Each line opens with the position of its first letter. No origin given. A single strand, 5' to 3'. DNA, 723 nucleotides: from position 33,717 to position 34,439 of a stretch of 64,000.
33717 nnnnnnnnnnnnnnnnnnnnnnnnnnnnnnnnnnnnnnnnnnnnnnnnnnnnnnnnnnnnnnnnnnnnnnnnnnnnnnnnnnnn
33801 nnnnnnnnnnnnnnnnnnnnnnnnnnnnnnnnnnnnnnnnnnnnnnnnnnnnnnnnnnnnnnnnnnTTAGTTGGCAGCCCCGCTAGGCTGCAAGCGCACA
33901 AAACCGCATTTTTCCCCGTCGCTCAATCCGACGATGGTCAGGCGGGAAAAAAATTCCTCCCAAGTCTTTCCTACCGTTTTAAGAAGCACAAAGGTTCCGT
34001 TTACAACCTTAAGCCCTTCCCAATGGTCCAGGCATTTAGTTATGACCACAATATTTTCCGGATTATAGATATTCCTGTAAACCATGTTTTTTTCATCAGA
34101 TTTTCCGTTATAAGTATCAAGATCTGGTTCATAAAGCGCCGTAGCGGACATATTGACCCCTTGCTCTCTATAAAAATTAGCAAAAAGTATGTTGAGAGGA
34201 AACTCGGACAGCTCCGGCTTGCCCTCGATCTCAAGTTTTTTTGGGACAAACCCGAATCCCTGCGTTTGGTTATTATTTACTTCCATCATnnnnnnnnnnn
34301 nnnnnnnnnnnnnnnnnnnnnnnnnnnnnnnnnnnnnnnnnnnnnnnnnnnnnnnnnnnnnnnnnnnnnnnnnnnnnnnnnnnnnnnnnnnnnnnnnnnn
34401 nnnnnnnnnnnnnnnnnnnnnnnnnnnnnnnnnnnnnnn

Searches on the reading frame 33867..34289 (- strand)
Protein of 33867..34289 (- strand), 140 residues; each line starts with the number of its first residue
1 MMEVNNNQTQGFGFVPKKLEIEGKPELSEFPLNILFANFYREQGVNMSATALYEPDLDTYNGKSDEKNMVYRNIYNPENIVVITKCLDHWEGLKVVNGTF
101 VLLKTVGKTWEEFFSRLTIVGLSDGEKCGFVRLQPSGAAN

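Call 3: search_protein_families(library=pfam, proteins=[window:33867-34289:-], max_evalue=0.1)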
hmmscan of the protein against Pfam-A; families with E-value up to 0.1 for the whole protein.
window:33867-34289:- (140 aa): 0 families

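Call 4: search_protein_families(library=padloc, proteins=[window:33867-34289:-], max_evalue=0.1)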
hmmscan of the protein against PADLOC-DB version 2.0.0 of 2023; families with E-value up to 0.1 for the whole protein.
window:33867-34289:- (140 aa): 0 families

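Call 5: search_protein_families(library=ncbifam, proteins=[window:33867-34289:-], max_evalue=1)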
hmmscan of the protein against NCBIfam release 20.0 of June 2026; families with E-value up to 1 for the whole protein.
window:33867-34289:- (140 aa): 0 families

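Call 58: find_homologous_proteins(query=window:33867-34289:-)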
Query window:33867-34289:- (140 aa): 4 proteins with E <= 0.001 among 11 candidates.
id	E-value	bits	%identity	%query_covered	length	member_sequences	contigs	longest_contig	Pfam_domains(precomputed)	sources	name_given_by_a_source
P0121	8.6e-90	316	100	100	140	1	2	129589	-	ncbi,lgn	-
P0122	2.0e-37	146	50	91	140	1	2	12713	-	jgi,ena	-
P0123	4.7e-18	83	44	84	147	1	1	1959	-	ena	-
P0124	9.0e-18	82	42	85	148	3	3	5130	-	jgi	-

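Call 59: find_encoding_contigs(protein=P0122, flank=6000, max_places=2)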
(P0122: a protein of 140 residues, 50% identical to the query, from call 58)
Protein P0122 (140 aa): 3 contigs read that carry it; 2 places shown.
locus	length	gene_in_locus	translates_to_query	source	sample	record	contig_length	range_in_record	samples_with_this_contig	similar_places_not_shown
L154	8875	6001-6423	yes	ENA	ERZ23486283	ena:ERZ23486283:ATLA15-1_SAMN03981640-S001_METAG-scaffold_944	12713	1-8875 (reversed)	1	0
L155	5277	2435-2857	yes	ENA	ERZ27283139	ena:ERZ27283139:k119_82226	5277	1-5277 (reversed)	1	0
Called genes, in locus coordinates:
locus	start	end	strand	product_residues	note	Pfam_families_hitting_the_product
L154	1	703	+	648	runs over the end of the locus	-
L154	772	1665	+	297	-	PF00226:DnaJ, PF01556:DnaJ_C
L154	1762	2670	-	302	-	-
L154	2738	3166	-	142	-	-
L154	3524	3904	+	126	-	-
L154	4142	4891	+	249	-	-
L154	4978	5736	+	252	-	PF01209:Ubie_methyltran, PF13847:Methyltransf_31, PF08241:Methyltransf_11, PF08242:Methyltransf_12 (weak), PF13649:Methyltransf_25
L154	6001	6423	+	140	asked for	-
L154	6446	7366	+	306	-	PF12705:PDDEXK_1, PF01930:Cas_Cas4 (weak)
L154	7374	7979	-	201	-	-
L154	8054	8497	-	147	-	-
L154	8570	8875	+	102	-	?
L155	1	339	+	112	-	?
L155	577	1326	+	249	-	-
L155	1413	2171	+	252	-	PF01209:Ubie_methyltran, PF13847:Methyltransf_31, PF08241:Methyltransf_11, PF08242:Methyltransf_12 (weak), PF13649:Methyltransf_25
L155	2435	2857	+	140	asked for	-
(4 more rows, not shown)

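Call 60: find_encoding_contigs(protein=P0124, flank=5000, max_places=2)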
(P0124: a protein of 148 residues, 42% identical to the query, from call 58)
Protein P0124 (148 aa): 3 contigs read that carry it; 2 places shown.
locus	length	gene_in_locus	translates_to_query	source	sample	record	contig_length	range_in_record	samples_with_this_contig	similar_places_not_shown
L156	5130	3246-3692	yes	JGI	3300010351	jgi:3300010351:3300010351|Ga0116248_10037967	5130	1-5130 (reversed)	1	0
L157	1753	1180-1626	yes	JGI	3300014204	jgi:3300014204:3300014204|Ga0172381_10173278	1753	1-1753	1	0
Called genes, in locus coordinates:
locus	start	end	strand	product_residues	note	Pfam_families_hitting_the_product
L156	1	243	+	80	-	?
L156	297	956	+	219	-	-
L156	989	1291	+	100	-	PF20619:DUF6804 (weak)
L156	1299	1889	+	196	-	-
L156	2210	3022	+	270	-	PF13328:HD_4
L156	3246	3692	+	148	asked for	-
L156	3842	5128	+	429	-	?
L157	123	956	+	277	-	PF13328:HD_4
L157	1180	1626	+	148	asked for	-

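Call 64: search_protein_families(library=pfam, proteins=[L154:6446-7366:+, L156:3842-5128:+, L154:7374-7979:-, L154:4142-4891:+, L156:2210-3022:+], max_evalue=0.01)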
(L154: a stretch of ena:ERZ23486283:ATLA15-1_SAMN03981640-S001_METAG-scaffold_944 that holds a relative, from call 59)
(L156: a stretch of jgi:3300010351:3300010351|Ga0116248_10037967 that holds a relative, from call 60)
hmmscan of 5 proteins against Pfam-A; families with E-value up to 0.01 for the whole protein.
L154:6446-7366:+ (306 aa): 2 families
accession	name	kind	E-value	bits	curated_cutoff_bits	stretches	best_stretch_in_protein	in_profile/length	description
PF12705.13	PDDEXK_1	-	1.1e-20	75.1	22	1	40-280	2-241/247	PD-(D/E)XK nuclease superfamily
PF01930.23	Cas_Cas4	-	1.5e-06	28.8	22.7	1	175-281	53-154/160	Domain of unknown function DUF83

L156:3842-5128:+ (429 aa): 6 families
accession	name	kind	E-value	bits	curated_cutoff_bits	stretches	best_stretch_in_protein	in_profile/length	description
PF04851.21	ResIII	-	3.6e-41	141.3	22.5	1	162-324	3-163/164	Type III restriction enzyme, res subunit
PF18766.7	SWI2_SNF2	-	2.4e-19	70.3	26.7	1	167-355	2-187/221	SWI2/SNF2 ATPase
PF00270.35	DEAD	-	3.9e-09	36.9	26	1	167-327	4-164/167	DEAD/DEAH box helicase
PF04313.20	HSDR_N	-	9.5e-06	26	25.1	1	43-108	120-193/198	Type I restriction enzyme R protein N terminus (HSDR_N)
PF13588.12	HSDR_N_2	-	0.00021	21.8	25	1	26-106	14-95/110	Type I restriction enzyme R protein N terminus (HSDR_N)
PF13872.12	AAA_34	-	0.00079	18.9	27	1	187-303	65-194/306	P-loop containing NTP hydrolase pore-1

L154:7374-7979:- (201 aa): 0 families

L154:4142-4891:+ (249 aa): 0 families

L156:2210-3022:+ (270 aa): 3 families
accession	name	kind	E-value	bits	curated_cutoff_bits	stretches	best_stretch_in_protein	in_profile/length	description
PF13328.12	HD_4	-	7.5e-13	48.9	27.2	1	97-182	1-84/156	HD domain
PF07776.21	zf-AD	-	0.00014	22.4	28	0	62-89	46-73/75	Zinc-finger associated domain (zf-AD)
PF01966.28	HD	-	0.00024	21.8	22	1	118-191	2-82/116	HD domain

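Call 66: find_encoding_contigs(protein=P0123, flank=3000, max_places=2)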
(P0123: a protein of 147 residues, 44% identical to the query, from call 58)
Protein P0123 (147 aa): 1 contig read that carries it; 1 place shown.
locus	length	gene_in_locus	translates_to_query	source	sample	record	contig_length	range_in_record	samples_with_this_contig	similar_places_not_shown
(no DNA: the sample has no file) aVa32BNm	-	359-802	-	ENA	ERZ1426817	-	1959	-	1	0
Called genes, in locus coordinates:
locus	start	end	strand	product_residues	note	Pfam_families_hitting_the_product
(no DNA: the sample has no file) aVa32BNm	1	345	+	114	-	?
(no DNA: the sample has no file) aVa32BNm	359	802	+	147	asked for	-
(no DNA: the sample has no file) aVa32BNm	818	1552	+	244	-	PF07719:TPR_2 (faint), PF13181:TPR_8 (faint), PF13424:TPR_12 (weak), PF00515:TPR_1 (weak)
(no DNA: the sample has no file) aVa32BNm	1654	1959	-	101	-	?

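Call 79: predict_structure(alignment_id=A4)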
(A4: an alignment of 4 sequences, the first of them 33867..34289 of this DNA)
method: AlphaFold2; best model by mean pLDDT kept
length: 140 residues; sequences in the alignment: 4
mean_pLDDT: 81.9   pTM: 0.76
mean pLDDT of the five models: 81.9, 79.9, 70.1, 69.4, 42.4
residues with pLDDT >= 90: 65; 70-90: 52; 50-70: 11; < 50: 12
segments of 3 or more residues with pLDDT < 50: 1-9, 138-140
pLDDT, mean of each block of 10 residues (from residue 1): 40 83 92 88 83 94 91 93 93 88 74 87 77 62
secondary structure, 60 per line:
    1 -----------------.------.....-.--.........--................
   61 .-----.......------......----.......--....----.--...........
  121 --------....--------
elements in order: H25-29 E34-42 E45-61 E67-73 E80-85 E90-96 E99-102 H110-120 E129-132

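Call 104: find_related_loci(query=A4, collection=viral_contigs, flank=6000)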
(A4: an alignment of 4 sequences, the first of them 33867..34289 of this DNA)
Query A4 (140 aa) in viral_contigs; peptide patterns used: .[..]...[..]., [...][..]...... (x = any residue, [..] = any of these).
381 stretches matched a pattern, but none encodes a relative of the query by tblastn (E <= 1e-3).

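Call 107: search_protein_families(library=phrogs, proteins=[window:33867-34289:-], max_evalue=0.001)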
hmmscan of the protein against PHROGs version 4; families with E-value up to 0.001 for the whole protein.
window:33867-34289:- (140 aa): 0 families
